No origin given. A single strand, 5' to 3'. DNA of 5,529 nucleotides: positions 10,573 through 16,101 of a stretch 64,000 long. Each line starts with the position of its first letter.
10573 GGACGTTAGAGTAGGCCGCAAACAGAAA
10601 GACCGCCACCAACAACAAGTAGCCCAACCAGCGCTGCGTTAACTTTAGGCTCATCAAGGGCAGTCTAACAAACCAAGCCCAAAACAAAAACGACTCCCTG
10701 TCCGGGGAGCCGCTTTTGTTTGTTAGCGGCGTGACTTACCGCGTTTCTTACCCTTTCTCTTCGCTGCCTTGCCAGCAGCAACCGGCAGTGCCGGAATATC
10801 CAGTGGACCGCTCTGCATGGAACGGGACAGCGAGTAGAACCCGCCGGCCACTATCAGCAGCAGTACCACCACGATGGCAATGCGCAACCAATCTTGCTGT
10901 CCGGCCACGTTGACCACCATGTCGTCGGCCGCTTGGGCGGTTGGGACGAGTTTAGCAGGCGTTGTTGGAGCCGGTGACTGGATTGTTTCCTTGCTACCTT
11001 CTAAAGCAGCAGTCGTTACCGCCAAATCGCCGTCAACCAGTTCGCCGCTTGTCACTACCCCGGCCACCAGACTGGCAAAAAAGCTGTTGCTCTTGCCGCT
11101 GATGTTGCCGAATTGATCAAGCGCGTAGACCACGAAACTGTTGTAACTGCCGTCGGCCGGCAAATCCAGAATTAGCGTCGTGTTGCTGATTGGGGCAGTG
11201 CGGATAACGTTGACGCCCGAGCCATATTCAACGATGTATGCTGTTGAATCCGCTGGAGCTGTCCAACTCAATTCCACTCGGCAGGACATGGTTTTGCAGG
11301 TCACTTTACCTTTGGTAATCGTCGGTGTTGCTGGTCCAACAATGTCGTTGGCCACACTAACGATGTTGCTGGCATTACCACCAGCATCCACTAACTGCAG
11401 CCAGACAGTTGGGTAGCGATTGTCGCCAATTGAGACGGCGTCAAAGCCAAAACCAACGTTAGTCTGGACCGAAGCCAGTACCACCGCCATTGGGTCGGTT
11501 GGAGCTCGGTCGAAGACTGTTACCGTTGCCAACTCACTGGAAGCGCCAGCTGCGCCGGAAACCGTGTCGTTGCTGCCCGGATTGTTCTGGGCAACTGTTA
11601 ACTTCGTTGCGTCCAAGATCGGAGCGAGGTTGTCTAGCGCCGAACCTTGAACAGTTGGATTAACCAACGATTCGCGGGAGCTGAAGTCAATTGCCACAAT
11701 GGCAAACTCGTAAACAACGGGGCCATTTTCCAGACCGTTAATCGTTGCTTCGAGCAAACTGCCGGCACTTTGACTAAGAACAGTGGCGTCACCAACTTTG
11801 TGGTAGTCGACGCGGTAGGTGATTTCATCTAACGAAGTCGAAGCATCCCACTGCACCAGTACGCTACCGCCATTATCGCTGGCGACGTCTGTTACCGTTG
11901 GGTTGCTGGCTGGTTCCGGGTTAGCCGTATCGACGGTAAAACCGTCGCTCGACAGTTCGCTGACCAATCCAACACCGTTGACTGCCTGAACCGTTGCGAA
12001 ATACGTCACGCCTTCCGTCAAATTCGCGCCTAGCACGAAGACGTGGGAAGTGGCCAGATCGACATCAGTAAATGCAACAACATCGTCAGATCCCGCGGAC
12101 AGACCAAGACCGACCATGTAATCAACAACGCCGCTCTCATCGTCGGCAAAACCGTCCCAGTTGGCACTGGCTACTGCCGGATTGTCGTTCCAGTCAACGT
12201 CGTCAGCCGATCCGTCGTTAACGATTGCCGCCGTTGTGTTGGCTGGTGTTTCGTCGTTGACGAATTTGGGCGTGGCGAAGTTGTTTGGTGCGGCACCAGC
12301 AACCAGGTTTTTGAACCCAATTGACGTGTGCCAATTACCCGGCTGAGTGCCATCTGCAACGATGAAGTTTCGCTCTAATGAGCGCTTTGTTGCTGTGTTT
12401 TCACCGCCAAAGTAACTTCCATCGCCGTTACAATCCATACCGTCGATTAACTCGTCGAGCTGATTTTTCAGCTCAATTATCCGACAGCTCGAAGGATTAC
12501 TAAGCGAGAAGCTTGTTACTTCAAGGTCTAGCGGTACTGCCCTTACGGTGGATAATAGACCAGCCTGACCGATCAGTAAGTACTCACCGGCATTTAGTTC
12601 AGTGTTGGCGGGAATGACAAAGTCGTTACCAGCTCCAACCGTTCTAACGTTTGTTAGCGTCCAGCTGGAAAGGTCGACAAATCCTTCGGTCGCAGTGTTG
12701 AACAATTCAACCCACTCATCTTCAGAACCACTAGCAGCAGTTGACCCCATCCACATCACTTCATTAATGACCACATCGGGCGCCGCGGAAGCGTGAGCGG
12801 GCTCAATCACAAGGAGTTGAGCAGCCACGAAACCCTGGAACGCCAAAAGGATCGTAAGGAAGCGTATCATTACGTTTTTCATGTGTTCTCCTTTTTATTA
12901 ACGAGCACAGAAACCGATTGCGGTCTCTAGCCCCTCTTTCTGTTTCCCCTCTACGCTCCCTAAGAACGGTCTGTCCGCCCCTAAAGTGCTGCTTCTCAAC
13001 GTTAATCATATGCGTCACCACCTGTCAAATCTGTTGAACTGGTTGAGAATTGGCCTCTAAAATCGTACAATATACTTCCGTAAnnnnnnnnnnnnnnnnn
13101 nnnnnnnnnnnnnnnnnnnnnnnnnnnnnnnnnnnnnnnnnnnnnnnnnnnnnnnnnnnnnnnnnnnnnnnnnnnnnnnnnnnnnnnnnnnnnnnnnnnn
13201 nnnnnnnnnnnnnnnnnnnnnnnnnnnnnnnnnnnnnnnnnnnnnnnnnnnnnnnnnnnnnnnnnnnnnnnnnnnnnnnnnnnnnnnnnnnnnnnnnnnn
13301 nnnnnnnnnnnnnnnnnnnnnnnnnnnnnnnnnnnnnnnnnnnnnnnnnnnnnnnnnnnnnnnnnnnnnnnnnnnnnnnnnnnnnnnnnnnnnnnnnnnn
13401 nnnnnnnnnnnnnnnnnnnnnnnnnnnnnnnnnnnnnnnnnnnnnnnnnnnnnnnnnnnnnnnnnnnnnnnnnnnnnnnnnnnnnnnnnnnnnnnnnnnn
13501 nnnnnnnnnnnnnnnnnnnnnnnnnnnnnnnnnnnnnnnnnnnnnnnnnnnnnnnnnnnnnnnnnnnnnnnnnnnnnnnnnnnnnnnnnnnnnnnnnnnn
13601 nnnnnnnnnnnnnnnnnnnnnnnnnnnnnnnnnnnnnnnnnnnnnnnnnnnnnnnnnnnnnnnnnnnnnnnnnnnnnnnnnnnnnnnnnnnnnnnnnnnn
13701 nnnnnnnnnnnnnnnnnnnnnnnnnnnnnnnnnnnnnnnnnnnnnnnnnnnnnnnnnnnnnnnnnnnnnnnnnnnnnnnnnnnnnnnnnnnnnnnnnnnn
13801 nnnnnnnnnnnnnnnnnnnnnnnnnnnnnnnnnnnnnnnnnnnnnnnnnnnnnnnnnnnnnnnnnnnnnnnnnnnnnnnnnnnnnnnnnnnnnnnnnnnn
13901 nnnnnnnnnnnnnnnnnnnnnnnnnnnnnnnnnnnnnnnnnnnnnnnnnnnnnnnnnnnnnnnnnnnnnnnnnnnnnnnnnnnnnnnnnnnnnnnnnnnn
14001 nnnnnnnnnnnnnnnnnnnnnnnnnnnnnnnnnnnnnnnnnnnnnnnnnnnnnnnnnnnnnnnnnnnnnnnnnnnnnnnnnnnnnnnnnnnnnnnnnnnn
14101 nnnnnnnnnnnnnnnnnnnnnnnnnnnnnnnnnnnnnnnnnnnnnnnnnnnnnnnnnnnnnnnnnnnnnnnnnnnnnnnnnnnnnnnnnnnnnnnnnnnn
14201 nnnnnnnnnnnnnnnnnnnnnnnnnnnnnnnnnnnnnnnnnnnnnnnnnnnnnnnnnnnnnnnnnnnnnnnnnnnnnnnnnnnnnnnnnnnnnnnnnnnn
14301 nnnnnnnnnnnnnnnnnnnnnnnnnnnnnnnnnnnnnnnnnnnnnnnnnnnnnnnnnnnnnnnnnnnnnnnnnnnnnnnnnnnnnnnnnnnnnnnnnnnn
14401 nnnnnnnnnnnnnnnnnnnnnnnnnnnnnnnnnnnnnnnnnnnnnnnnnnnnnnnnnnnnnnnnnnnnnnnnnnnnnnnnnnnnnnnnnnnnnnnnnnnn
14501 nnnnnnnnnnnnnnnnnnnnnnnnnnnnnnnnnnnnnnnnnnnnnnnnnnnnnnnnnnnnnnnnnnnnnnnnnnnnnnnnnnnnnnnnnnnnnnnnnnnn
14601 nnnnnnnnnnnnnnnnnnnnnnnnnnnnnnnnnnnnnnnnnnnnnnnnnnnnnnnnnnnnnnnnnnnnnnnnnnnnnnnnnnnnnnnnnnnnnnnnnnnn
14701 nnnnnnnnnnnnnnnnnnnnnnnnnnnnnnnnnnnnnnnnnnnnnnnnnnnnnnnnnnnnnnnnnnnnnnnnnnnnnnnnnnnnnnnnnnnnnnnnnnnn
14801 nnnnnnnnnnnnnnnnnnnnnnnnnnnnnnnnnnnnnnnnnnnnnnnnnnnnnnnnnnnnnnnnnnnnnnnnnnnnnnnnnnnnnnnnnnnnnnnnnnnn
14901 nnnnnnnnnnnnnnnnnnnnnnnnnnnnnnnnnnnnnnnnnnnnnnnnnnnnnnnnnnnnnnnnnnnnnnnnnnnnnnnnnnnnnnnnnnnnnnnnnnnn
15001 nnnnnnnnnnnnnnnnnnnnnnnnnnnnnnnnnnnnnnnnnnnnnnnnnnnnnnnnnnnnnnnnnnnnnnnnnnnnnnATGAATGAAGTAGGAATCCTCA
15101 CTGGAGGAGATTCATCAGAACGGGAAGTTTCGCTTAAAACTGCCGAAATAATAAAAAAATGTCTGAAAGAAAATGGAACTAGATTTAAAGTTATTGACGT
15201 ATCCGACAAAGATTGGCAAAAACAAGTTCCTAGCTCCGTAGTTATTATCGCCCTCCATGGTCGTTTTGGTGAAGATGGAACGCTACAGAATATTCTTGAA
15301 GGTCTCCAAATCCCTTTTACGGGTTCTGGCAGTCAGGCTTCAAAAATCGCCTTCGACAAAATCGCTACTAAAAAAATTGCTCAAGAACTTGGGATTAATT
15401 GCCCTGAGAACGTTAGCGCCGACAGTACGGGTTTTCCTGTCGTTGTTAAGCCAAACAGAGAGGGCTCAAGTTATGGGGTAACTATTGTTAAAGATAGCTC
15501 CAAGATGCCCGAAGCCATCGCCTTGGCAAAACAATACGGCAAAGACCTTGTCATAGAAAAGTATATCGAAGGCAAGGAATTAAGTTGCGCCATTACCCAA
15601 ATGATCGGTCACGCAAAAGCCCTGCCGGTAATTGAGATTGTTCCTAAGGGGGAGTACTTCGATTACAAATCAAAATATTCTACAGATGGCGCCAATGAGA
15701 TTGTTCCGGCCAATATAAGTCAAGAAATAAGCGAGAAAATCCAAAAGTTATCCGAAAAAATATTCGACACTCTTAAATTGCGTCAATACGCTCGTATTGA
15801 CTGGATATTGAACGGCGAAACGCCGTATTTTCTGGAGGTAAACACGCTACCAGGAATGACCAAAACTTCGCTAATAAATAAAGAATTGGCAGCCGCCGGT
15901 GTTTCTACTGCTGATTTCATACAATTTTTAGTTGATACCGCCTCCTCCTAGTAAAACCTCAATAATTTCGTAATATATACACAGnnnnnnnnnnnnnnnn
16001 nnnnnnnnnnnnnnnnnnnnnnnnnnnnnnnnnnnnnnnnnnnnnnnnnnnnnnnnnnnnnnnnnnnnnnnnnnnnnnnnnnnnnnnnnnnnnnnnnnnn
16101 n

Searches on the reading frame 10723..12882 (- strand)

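Call 27: search_protein_families(library=pfam, proteins=[window:10723-12882:-], max_evalue=0.001)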
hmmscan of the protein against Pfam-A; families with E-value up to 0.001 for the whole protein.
window:10723-12882:- (719 aa): 2 families
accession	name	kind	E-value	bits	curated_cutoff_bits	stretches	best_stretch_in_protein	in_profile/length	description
PF00932.25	LTD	-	1.2e-12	48.6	34.3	1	31-147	2-103/109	Lamin Tail Domain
PF00041.27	fn3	-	2.2e-08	34.7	25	0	328-397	3-68/84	Fibronectin type III domain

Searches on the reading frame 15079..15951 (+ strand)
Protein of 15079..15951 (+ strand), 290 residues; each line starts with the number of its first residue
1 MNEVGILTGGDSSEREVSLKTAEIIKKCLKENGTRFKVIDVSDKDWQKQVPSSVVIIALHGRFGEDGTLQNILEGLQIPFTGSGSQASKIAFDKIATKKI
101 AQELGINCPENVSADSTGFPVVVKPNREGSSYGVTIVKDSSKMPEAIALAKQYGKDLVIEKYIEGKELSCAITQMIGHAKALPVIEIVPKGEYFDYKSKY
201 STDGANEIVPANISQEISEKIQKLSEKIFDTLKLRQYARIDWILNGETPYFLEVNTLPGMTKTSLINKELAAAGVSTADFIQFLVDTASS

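Call 27: search_protein_families(library=pfam, proteins=[window:15079-15951:+], max_evalue=0.001)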
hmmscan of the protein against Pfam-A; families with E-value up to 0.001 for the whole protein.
window:15079-15951:+ (290 aa): 8 families
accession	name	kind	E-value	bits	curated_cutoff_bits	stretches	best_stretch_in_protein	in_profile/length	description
PF07478.18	Dala_Dala_lig_C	-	7.1e-48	163.3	24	1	114-285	32-203/204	D-ala D-ala ligase C-terminus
PF01820.27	Dala_Dala_lig_N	-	1.6e-17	64.6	34.6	2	47-83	85-121/121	D-ala D-ala ligase N-terminus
PF02655.19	ATP-grasp_3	-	2.2e-12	47.8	23.2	1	93-256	3-155/160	ATP-grasp domain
PF02222.28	ATP-grasp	-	1.1e-07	32.1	27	1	114-233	26-138/179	ATP-grasp domain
PF13535.11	ATP-grasp_4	-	9.4e-07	29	27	1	118-238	2-130/160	ATP-grasp domain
PF02786.22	CPSase_L_D2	-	1.3e-05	25.2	19.8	1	113-256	33-178/211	Carbamoyl-phosphate synthase L chain, ATP binding domain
PF01071.24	GARS_A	-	0.00012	22.4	27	1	115-233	34-159/194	Phosphoribosylglycinamide synthetase, ATP-grasp (A) domain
PF08443.16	RimK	-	0.0002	21.5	21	1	117-264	39-173/188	RimK-like ATP-grasp domain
